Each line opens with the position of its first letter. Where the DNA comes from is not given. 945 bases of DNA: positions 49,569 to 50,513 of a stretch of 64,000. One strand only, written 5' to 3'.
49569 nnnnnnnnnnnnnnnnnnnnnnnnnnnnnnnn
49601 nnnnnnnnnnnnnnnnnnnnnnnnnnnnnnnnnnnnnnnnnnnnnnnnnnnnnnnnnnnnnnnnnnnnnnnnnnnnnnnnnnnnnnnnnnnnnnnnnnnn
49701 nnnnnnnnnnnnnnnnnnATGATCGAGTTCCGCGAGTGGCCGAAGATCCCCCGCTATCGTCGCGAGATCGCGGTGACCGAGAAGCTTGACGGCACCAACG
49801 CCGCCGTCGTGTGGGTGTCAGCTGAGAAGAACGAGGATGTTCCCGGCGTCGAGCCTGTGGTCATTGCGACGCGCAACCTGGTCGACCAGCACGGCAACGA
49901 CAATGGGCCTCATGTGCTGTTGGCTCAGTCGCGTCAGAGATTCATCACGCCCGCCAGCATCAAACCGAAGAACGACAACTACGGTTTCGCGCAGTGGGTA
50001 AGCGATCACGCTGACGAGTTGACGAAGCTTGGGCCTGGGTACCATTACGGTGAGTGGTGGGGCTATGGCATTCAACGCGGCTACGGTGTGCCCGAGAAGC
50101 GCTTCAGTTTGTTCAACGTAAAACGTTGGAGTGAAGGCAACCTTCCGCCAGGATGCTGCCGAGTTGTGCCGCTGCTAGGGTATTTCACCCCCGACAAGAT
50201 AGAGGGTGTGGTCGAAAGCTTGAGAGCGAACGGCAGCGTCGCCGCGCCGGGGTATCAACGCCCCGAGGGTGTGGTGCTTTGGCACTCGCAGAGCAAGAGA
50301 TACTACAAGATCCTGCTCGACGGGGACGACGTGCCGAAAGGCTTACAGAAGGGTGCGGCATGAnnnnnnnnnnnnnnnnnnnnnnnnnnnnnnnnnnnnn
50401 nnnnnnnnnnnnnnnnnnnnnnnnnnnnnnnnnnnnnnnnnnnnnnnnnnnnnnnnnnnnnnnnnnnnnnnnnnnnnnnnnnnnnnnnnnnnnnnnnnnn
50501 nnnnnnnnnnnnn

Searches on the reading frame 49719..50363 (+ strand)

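Call 55: search_protein_families(library=phrogs, max_evalue=0.001, proteins=[window:49719-50363:+])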
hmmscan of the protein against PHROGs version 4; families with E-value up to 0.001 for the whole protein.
window:49719-50363:+ (214 aa): 2 families
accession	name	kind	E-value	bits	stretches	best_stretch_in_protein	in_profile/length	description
phrog_548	-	DNA, RNA and nucleotide metabolism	2.9e-23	83.6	1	3-191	2-214/341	RNA ligase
phrog_968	-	DNA, RNA and nucleotide metabolism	7.6e-06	26.1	1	14-134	183-304/398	RNA ligase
